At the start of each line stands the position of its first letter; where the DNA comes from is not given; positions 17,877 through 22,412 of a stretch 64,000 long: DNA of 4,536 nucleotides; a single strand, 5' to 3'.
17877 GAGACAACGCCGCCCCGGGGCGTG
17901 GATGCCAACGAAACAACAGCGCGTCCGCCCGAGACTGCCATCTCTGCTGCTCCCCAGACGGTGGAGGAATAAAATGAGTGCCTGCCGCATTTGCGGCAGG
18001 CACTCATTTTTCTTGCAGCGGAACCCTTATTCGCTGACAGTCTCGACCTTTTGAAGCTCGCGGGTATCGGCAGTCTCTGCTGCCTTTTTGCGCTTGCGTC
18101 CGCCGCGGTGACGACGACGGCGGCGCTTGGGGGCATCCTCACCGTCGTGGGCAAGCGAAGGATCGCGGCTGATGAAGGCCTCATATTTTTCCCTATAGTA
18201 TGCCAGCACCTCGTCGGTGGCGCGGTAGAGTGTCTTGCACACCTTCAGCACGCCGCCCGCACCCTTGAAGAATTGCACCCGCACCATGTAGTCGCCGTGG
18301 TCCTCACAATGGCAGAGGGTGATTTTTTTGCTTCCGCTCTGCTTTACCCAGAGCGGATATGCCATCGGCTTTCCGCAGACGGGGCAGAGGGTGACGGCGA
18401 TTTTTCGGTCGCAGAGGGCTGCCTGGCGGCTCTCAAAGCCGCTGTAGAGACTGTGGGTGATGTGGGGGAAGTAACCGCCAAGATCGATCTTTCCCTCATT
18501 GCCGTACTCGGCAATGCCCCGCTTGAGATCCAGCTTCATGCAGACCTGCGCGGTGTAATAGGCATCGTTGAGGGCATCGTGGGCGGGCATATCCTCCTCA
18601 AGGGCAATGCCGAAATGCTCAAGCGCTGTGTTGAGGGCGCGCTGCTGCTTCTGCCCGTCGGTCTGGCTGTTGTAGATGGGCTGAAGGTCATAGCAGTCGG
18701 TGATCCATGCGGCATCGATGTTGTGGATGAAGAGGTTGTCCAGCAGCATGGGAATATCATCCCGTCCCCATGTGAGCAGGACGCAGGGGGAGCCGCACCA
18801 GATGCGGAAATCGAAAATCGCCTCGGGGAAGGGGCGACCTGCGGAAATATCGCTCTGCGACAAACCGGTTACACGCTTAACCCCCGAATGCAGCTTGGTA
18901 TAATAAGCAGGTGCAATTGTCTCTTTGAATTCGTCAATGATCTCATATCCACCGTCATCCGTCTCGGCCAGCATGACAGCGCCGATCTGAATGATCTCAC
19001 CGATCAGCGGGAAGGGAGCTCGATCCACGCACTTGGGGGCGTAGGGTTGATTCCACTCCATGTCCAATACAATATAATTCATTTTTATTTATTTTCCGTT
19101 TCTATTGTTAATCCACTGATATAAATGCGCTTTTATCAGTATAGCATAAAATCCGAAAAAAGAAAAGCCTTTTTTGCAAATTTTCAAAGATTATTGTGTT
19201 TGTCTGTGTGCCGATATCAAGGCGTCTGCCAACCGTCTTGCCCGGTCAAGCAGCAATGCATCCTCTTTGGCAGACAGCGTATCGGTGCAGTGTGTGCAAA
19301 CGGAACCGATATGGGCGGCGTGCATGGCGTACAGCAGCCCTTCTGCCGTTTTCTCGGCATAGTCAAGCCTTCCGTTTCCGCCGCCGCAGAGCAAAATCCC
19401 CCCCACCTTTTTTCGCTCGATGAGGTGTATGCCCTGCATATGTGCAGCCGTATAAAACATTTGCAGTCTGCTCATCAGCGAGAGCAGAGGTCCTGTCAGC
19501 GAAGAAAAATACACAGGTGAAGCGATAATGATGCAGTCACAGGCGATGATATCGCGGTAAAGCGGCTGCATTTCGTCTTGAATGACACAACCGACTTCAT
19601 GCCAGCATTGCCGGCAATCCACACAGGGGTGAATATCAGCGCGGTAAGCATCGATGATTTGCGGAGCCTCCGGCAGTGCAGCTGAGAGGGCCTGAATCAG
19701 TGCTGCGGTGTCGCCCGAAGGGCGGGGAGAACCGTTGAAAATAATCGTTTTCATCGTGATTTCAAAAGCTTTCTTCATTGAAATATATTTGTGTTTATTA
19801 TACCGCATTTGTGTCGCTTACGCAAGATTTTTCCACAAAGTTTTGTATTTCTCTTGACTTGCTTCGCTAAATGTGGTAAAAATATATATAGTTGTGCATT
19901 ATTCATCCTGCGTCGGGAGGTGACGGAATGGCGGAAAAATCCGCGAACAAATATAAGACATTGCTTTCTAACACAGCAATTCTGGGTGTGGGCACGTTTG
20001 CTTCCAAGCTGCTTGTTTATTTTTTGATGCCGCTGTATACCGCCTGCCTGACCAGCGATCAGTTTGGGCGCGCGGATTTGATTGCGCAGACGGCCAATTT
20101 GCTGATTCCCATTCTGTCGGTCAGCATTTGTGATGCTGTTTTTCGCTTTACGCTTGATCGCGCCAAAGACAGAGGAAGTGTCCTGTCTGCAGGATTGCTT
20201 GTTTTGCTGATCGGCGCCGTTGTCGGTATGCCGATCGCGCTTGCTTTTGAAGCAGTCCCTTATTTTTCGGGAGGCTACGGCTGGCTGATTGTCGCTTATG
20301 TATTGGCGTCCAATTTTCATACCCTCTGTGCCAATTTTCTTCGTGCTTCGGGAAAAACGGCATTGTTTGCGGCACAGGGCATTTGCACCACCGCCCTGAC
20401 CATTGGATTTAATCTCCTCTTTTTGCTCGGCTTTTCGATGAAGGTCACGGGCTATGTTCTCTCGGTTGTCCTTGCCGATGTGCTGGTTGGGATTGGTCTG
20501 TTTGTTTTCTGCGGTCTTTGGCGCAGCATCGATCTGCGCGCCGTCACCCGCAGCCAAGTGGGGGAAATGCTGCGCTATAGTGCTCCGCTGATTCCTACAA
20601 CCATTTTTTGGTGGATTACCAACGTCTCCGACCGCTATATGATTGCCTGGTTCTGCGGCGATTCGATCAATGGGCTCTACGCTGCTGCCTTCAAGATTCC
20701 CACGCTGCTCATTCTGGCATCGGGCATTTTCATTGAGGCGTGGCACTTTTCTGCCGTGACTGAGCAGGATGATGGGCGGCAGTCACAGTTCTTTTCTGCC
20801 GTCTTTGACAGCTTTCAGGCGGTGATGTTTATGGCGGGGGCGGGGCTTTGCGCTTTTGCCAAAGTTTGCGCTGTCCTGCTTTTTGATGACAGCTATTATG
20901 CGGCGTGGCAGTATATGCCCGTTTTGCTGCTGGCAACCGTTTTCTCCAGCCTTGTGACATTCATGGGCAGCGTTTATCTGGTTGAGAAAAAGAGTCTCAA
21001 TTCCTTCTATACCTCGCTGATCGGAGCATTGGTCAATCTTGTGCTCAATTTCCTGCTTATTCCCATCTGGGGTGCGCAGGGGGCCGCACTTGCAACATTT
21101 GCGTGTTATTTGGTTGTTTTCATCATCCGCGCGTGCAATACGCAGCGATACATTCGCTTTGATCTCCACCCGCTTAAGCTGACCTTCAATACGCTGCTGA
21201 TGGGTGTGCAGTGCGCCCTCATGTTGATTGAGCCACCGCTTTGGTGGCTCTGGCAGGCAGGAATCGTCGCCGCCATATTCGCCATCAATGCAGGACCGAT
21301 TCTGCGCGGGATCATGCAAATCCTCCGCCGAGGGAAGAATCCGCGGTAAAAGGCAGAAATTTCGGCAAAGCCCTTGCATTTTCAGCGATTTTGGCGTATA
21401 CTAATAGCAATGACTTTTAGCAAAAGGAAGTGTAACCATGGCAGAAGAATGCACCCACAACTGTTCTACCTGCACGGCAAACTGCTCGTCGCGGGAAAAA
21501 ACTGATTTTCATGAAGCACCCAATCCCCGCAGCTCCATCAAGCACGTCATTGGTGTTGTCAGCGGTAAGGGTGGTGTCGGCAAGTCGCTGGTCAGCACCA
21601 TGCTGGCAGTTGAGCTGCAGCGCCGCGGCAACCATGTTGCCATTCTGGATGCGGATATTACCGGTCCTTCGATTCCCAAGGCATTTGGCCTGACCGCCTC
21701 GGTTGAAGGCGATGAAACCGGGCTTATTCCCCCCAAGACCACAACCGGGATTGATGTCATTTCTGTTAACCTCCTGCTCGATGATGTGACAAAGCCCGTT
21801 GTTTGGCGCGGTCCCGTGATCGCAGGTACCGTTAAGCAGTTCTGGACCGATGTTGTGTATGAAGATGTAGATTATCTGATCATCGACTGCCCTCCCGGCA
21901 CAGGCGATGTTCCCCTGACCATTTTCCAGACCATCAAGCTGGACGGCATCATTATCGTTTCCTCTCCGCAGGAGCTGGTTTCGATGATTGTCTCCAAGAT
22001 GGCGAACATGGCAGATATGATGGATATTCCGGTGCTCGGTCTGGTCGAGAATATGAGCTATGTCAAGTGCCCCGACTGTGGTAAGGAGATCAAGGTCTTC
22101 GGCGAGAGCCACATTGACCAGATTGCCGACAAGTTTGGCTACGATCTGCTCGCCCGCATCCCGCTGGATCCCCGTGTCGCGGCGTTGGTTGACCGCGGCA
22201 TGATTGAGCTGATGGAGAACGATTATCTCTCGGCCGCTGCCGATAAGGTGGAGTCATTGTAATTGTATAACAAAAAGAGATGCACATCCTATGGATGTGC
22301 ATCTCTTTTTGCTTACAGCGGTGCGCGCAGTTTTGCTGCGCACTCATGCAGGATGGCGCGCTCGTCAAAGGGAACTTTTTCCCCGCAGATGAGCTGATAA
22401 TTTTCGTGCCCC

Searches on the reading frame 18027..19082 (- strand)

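Call 12: search_protein_families(library=pfam, proteins=[window:18027-19082:-], max_evalue=0.00001)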
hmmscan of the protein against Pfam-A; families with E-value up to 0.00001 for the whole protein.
window:18027-19082:- (351 aa): 1 family
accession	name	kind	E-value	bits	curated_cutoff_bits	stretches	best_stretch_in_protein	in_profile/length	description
PF00929.31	RNase_T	-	4.7e-06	27.7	24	1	29-180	17-163/164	Exonuclease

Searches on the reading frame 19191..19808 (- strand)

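Call 12: search_protein_families(library=pfam, proteins=[window:19191-19808:-], max_evalue=0.00001)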
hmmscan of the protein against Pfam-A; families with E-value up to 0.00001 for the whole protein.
window:19191-19808:- (205 aa): 1 family
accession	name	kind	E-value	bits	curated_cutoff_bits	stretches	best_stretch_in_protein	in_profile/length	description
PF03358.20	FMN_red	-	3.5e-18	66.1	24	1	19-169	1-142/152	NADPH-dependent FMN reductase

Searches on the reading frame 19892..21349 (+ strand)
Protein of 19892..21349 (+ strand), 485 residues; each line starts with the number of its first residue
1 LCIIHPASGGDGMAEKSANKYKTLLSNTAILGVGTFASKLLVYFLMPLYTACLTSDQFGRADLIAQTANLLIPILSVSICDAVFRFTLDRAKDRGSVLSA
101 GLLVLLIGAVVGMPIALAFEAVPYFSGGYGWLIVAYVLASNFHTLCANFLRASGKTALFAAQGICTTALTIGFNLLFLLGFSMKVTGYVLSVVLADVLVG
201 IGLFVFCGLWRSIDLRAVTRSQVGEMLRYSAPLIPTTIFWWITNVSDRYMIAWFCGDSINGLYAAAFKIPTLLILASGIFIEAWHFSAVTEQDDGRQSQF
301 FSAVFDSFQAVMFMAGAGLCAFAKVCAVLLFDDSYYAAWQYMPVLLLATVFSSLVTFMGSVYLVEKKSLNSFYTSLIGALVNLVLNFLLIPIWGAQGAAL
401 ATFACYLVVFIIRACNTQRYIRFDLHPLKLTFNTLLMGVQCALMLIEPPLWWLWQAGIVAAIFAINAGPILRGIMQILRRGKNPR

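Call 12: search_protein_families(library=pfam, proteins=[window:19892-21349:+], max_evalue=0.00001)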
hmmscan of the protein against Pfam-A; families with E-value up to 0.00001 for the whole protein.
window:19892-21349:+ (485 aa): 1 family
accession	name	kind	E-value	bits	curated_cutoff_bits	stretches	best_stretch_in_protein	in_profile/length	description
PF01943.22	Polysacc_synt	-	2.8e-12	47.1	28.2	1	24-272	1-253/274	Polysaccharide biosynthesis protein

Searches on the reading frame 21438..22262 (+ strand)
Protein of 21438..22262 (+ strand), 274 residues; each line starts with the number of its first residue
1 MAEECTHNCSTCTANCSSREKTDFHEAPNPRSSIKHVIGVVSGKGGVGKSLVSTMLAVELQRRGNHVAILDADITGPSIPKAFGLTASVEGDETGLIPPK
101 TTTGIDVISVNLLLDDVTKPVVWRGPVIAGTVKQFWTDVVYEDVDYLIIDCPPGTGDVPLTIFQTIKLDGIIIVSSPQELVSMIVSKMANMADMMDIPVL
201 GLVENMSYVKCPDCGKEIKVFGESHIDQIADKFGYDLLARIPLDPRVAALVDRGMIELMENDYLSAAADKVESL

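Call 12: search_protein_families(library=pfam, proteins=[window:21438-22262:+], max_evalue=0.00001)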
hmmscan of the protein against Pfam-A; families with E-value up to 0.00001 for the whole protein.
window:21438-22262:+ (274 aa): 4 families
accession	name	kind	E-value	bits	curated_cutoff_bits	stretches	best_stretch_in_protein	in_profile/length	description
PF10609.15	ParA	-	1.8e-86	290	27.1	1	34-261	2-229/246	NUBPL iron-transfer P-loop NTPase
PF01656.29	CbiA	-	1.5e-11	44.8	25.4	1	38-255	1-123/125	CobQ/CobB/MinD/ParA nucleotide binding domain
PF13614.12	AAA_31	-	4.3e-09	37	27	0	36-74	2-40/177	AAA domain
PF02374.21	ArsA_ATPase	-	1.5e-06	28.1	24.3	0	40-73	5-38/305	Anion-transporting ATPase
